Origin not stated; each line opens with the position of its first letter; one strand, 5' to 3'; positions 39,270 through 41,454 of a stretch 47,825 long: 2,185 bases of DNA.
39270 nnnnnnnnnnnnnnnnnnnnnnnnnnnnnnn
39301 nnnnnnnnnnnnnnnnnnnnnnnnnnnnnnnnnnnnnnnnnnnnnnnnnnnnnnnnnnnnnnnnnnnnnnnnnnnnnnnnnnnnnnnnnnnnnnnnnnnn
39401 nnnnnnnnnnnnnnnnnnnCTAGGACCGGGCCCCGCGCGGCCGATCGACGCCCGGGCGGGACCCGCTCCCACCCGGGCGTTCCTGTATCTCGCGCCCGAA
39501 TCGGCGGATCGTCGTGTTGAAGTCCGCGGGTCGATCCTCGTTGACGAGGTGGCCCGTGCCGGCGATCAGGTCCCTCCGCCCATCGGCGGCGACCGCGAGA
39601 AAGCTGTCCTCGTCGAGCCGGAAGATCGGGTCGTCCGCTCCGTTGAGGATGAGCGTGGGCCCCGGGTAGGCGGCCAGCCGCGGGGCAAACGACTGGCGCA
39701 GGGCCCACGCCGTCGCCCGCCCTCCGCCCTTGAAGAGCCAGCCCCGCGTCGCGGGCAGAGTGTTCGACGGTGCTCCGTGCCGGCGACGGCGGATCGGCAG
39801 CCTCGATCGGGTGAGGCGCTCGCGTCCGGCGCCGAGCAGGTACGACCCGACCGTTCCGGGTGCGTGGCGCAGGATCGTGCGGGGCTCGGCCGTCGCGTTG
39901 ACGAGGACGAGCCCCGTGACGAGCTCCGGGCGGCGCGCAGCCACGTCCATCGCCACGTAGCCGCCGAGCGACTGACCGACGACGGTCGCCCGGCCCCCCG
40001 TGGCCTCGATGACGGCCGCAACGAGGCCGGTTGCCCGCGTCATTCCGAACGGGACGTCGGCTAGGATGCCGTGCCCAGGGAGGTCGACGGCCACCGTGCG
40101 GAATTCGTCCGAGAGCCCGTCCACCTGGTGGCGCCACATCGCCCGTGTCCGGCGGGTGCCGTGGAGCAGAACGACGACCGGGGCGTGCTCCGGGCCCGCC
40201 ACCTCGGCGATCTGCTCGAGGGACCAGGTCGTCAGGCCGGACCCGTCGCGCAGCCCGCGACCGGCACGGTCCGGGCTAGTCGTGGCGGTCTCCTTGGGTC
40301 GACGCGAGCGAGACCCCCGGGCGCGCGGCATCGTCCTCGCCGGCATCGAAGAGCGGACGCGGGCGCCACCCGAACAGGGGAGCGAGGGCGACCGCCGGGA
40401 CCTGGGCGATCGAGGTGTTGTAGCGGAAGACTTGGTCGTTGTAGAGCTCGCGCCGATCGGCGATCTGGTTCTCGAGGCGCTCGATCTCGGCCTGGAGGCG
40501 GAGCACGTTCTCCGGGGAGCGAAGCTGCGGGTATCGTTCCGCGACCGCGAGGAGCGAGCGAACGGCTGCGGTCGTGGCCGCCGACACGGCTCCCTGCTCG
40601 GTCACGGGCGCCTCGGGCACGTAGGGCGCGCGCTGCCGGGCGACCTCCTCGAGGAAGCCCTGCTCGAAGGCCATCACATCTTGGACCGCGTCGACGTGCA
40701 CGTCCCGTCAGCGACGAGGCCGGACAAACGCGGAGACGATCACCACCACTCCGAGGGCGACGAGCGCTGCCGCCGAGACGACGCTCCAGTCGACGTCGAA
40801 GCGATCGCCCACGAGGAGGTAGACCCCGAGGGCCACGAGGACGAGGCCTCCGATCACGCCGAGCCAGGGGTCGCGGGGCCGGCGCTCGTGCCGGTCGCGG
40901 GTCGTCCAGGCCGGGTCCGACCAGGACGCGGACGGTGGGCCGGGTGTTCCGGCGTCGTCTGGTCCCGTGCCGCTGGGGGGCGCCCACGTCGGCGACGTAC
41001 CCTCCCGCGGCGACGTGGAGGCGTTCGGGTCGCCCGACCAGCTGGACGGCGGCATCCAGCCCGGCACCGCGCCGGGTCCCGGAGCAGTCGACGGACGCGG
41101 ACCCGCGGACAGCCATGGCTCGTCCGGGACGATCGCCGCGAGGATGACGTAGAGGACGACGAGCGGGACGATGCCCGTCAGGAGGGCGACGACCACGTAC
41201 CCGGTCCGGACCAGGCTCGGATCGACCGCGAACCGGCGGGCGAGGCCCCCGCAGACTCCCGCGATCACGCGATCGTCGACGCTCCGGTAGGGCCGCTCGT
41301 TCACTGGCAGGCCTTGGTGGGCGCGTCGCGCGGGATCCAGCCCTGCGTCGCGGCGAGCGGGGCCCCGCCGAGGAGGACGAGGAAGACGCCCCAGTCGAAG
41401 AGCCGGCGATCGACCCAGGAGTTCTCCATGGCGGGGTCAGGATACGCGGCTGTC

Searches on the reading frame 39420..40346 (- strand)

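Call 7: search_protein_families(library=pfam, proteins=[window:39420-40346:-])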
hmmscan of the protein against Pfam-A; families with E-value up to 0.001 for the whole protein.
window:39420-40346:- (308 aa): 3 families
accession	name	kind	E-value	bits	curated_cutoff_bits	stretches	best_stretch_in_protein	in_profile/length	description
PF12697.13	Abhydrolase_6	-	2.7e-22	81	26.3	1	58-277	1-215/217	Alpha/beta hydrolase family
PF00561.26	Abhydrolase_1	-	2e-17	64.1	25.8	1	56-156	1-110/245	alpha/beta hydrolase fold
PF12146.15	Hydrolase_4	-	5e-09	36.3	27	1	54-247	3-210/239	Serine aminopeptidase, S33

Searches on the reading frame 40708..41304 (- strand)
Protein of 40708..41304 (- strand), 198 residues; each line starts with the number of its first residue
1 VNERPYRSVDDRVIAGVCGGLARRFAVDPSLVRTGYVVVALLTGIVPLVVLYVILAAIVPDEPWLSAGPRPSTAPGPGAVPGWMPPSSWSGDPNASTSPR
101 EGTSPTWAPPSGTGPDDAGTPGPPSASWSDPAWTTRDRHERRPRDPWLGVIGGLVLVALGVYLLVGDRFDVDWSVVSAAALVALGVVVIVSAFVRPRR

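Call 7: search_protein_families(library=pfam, proteins=[window:40708-41304:-])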
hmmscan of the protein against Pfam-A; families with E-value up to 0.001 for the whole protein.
window:40708-41304:- (198 aa): 1 family
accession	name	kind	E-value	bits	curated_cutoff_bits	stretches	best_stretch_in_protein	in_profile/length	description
PF04024.17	PspC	-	8e-19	67.6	25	1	4-62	2-58/58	PspC domain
